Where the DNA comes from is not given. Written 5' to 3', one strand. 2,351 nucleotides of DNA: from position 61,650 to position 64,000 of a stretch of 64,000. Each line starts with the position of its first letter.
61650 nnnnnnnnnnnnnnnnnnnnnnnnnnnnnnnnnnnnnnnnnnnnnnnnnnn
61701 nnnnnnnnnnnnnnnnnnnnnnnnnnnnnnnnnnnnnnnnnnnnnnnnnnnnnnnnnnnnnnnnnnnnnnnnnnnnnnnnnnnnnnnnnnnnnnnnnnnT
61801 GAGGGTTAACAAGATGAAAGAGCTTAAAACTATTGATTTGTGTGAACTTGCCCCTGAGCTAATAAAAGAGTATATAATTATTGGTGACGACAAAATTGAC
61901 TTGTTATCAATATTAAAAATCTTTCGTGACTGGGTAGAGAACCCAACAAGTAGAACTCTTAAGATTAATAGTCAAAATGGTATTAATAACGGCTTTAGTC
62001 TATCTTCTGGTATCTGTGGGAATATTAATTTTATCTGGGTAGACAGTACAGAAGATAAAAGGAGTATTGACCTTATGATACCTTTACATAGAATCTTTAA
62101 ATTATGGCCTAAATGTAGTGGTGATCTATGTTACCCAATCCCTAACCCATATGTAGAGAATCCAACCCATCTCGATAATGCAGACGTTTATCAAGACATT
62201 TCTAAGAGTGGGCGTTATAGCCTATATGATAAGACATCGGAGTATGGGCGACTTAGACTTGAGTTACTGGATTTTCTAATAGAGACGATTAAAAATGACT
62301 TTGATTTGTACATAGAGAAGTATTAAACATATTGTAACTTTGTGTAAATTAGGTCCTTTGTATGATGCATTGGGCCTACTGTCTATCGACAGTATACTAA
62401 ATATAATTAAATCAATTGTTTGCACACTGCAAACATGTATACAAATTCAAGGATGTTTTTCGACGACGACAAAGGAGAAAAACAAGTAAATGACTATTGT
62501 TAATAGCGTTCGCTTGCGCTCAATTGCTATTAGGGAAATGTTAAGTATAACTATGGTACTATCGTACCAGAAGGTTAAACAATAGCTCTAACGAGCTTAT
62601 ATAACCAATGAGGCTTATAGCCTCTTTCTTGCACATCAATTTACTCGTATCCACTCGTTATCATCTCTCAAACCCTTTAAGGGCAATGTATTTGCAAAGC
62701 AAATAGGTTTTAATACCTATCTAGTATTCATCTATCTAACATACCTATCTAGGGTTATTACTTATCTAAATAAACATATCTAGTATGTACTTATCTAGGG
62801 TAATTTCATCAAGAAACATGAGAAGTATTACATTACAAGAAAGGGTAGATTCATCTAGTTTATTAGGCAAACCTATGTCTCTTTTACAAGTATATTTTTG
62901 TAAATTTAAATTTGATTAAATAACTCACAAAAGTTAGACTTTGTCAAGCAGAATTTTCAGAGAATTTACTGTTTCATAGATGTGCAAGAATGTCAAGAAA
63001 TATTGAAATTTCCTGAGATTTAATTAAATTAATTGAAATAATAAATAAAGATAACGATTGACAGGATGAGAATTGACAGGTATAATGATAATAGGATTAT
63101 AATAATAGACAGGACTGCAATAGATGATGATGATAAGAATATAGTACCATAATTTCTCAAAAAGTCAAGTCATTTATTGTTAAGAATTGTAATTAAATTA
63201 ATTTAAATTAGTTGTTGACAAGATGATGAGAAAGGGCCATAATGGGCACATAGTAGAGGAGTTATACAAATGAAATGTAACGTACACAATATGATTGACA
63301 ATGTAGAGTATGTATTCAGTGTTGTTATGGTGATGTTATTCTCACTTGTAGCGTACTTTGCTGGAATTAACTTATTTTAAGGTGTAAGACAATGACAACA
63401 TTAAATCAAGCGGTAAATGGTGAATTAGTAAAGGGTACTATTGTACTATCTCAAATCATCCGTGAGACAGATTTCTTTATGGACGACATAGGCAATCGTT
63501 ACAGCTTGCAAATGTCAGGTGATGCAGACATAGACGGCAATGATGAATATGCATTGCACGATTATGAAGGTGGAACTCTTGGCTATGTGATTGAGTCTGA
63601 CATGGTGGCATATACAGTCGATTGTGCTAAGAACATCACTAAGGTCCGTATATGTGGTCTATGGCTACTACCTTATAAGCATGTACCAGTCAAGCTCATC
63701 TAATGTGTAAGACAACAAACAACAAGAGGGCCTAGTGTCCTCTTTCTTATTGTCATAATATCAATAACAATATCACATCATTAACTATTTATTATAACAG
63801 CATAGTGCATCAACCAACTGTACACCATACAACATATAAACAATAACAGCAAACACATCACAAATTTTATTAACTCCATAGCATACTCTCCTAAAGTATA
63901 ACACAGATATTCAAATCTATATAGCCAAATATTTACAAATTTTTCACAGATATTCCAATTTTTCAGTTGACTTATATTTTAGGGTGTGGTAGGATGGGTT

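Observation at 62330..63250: About 0.9 kb non-coding region with a TATCTAG iteron array, clustered hairpins, and divergent promoters including an orphan leftward promoter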

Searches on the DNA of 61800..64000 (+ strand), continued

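Call 25: get_annotated_region(hit=H38, flank=3000)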
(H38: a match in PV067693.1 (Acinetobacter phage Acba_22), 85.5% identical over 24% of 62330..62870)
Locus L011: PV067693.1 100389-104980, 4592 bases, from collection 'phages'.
description: Acinetobacter phage Acba_22, complete genome.
organism: Acinetobacter phage Acba_22 (NCBI taxid 3394624)
taxonomy: Viruses
host: Acinetobacter sp. 34; source: wastewater; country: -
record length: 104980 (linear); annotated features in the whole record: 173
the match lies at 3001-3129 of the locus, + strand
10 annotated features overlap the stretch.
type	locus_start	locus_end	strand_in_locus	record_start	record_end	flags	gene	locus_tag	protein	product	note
CDS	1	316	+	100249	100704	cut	-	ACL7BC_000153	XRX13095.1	hypothetical protein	-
CDS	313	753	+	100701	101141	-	-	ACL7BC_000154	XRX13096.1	hypothetical protein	-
CDS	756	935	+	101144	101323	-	-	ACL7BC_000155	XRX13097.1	hypothetical protein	-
CDS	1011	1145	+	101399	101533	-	-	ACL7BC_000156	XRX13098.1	hypothetical protein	-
CDS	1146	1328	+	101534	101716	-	-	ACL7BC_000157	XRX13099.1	hypothetical protein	-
CDS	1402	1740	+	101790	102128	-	-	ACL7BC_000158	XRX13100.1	hypothetical protein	-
CDS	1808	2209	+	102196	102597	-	-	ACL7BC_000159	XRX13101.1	hypothetical protein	-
CDS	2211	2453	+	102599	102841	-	-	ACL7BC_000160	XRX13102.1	hypothetical protein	-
CDS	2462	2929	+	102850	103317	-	-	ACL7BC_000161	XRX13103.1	hypothetical protein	-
CDS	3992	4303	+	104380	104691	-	-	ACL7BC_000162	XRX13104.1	hypothetical protein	-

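Call 26: get_annotated_region(hit=H37, flank=3000)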
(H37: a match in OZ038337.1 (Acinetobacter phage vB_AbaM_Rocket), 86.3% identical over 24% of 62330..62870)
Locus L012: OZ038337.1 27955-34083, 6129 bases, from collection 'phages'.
description: Acinetobacter phage vB_AbaM_Rocket genome assembly, chromosome: vB_AbaM_Rocket.
organism: Acinetobacter phage vB_AbaM_Rocket (NCBI taxid 3154079)
taxonomy: Viruses
host: -; source: -; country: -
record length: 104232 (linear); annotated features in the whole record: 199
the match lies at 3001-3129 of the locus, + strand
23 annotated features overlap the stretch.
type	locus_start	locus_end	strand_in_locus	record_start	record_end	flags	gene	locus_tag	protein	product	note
CDS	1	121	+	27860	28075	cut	-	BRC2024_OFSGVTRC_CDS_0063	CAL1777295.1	hypothetical protein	ID:OFSGVTRC_CDS_0063; source:PHANOTATE_1.5.1; unknown function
CDS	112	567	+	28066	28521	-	-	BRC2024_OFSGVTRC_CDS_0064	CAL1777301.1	hypothetical protein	ID:OFSGVTRC_CDS_0064; source:PHANOTATE_1.5.1; unknown function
CDS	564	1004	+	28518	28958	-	-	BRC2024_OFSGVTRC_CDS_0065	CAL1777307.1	hypothetical protein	ID:OFSGVTRC_CDS_0065; source:PHANOTATE_1.5.1; unknown function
CDS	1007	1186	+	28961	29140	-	-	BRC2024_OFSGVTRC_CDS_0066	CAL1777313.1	hypothetical protein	ID:OFSGVTRC_CDS_0066; source:PHANOTATE_1.5.1; unknown function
CDS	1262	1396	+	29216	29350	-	-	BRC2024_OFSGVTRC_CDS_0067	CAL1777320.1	hypothetical protein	ID:OFSGVTRC_CDS_0067; source:PHANOTATE_1.5.1; unknown function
CDS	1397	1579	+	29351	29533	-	-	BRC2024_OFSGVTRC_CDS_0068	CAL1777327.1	hypothetical protein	ID:OFSGVTRC_CDS_0068; source:PHANOTATE_1.5.1; unknown function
CDS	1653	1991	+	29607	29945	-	-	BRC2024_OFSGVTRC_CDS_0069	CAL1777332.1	hypothetical protein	ID:OFSGVTRC_CDS_0069; source:PHANOTATE_1.5.1; unknown function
CDS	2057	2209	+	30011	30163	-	-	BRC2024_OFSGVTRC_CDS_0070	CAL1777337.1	hypothetical protein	ID:OFSGVTRC_CDS_0070; source:PHANOTATE_1.5.1; unknown function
CDS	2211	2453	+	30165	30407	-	-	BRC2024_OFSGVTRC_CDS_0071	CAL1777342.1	hypothetical protein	ID:OFSGVTRC_CDS_0071; source:PHANOTATE_1.5.1; unknown function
CDS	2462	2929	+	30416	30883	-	-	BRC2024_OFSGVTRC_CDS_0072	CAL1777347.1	hypothetical protein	ID:OFSGVTRC_CDS_0072; source:PHANOTATE_1.5.1; unknown function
CDS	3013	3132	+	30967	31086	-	-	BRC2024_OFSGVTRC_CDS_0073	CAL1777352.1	hypothetical protein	ID:OFSGVTRC_CDS_0073; source:PHANOTATE_1.5.1; unknown function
CDS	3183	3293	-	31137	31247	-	-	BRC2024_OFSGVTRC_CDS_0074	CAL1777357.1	hypothetical protein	ID:OFSGVTRC_CDS_0074; source:PHANOTATE_1.5.1; unknown function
CDS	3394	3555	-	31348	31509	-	-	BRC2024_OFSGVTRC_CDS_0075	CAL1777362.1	hypothetical protein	ID:OFSGVTRC_CDS_0075; source:PHANOTATE_1.5.1; unknown function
CDS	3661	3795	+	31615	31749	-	-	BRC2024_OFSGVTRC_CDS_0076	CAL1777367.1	hypothetical protein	ID:OFSGVTRC_CDS_0076; source:PHANOTATE_1.5.1; unknown function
CDS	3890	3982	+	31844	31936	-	-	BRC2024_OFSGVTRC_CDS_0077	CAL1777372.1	hypothetical protein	ID:OFSGVTRC_CDS_0077; source:PHANOTATE_1.5.1; unknown function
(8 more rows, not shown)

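Call 27: get_annotated_region(hit=H39, flank=3000)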
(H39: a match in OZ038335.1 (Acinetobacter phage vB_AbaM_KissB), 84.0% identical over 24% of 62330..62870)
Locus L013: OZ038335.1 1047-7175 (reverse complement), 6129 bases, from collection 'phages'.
description: Acinetobacter phage vB_AbaM_KissB genome assembly, chromosome: vB_AbaM_KissB.
organism: Acinetobacter phage vB_AbaM_KissB (NCBI taxid 3154081)
taxonomy: Viruses
host: -; source: -; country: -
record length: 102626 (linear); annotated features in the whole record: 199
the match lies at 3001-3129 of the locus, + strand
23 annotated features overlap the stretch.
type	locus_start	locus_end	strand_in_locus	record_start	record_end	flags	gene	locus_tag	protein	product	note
CDS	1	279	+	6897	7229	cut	-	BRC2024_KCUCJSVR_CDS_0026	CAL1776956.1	hypothetical protein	ID:KCUCJSVR_CDS_0026; source:PHANOTATE_1.5.1; unknown function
CDS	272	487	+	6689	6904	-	-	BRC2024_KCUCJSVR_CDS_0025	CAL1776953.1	hypothetical protein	ID:KCUCJSVR_CDS_0025; source:PHANOTATE_1.5.1; unknown function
CDS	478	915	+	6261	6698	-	-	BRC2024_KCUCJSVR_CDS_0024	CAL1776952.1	hypothetical protein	ID:KCUCJSVR_CDS_0024; source:PHANOTATE_1.5.1; unknown function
CDS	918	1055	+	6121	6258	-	-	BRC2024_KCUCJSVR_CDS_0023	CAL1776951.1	hypothetical protein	ID:KCUCJSVR_CDS_0023; source:PHANOTATE_1.5.1; unknown function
CDS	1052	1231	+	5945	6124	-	-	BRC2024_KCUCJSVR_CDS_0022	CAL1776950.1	hypothetical protein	ID:KCUCJSVR_CDS_0022; source:PHANOTATE_1.5.1; unknown function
CDS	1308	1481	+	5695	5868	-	-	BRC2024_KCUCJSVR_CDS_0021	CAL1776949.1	hypothetical protein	ID:KCUCJSVR_CDS_0021; source:PHANOTATE_1.5.1; unknown function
CDS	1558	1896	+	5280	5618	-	-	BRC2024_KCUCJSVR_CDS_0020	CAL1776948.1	hypothetical protein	ID:KCUCJSVR_CDS_0020; source:PHANOTATE_1.5.1; unknown function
CDS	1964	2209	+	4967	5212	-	-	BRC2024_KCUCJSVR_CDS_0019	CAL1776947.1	hypothetical protein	ID:KCUCJSVR_CDS_0019; source:PHANOTATE_1.5.1; unknown function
CDS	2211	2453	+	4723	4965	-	-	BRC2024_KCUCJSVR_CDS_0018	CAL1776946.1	hypothetical protein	ID:KCUCJSVR_CDS_0018; source:PHANOTATE_1.5.1; unknown function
CDS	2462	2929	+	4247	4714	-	-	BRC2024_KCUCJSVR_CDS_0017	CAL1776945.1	hypothetical protein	ID:KCUCJSVR_CDS_0017; source:PHANOTATE_1.5.1; unknown function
CDS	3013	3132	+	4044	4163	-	-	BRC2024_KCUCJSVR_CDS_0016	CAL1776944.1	hypothetical protein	ID:KCUCJSVR_CDS_0016; source:PHANOTATE_1.5.1; unknown function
CDS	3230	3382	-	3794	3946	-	-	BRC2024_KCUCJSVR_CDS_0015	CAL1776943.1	hypothetical protein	ID:KCUCJSVR_CDS_0015; source:PHANOTATE_1.5.1; unknown function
CDS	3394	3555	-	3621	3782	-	-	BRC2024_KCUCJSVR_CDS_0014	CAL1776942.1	hypothetical protein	ID:KCUCJSVR_CDS_0014; source:PHANOTATE_1.5.1; unknown function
CDS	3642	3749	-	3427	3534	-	-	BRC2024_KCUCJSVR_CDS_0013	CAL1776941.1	hypothetical protein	ID:KCUCJSVR_CDS_0013; source:PHANOTATE_1.5.1; unknown function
CDS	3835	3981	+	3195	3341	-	-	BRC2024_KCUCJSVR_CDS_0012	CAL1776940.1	hypothetical protein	ID:KCUCJSVR_CDS_0012; source:PHANOTATE_1.5.1; unknown function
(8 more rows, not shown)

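Call 28: get_annotated_region(hit=H25, flank=3000)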
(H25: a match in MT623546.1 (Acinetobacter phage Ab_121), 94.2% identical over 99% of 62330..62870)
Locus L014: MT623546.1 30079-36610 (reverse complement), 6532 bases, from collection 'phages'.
description: Acinetobacter phage Ab_121, complete genome.
organism: Acinetobacter phage Ab_121 (NCBI taxid 2749427)
taxonomy: Viruses; Duplodnaviria; Heunggongvirae; Uroviricota; Caudoviricetes; Saclayvirus
host: Acinetobacter baumannii; source: -; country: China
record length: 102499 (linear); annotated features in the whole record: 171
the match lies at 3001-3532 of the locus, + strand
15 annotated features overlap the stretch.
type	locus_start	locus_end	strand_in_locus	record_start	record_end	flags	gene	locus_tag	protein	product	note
CDS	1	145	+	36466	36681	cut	-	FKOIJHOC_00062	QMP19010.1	hypothetical protein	-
CDS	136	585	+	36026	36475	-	-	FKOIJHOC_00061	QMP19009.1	hypothetical protein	-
CDS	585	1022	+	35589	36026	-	-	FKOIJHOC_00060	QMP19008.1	hypothetical protein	-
CDS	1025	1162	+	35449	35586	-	-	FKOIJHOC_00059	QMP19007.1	hypothetical protein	-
CDS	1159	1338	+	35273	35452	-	-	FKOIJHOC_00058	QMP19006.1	hypothetical protein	-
CDS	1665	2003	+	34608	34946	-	-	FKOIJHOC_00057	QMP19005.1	hypothetical protein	-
CDS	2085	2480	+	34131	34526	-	-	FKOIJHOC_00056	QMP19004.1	hypothetical protein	-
CDS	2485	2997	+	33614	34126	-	-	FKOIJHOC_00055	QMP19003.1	hypothetical protein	-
CDS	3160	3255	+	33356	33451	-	-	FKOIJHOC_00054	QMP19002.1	hypothetical protein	-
CDS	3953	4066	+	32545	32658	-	-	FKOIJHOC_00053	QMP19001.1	hypothetical protein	-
CDS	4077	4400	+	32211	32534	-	-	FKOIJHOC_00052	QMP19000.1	hypothetical protein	-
CDS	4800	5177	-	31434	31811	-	-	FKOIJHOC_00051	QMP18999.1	hypothetical protein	-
CDS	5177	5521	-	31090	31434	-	-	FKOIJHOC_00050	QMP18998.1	hypothetical protein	-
CDS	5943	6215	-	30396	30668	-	-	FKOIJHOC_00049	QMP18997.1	hypothetical protein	-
CDS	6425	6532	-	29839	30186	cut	-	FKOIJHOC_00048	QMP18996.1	hypothetical protein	-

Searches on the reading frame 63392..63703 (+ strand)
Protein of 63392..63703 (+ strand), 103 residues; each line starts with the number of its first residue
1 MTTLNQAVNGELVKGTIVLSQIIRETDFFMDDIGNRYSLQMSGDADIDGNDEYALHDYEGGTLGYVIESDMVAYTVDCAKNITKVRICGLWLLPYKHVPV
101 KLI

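Call 54: search_protein_families(library=pfam, proteins=[window:63392-63703:+], max_evalue=0.01)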
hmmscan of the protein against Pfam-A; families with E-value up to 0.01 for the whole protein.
window:63392-63703:+ (103 aa): 0 families

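Call 55: search_protein_families(library=phrogs, proteins=[window:63392-63703:+], max_evalue=0.001)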
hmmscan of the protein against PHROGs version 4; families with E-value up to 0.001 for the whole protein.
window:63392-63703:+ (103 aa): 0 families

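Call 90: search_solved_structures(query=window:63392-63703:+, max_evalue=1)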
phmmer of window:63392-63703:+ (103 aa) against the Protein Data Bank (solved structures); distinct sequences matched with E-value up to 1: 1.
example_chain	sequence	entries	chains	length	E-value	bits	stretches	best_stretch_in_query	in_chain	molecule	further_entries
4lj2_A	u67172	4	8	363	0.82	13.2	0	19-71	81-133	Chorismate synthase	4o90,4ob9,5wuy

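Call 98: search_protein_families(library=ncbifam, proteins=[window:63392-63703:+], max_evalue=0.01)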
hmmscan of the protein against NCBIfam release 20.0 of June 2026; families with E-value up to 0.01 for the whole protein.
window:63392-63703:+ (103 aa): 0 families
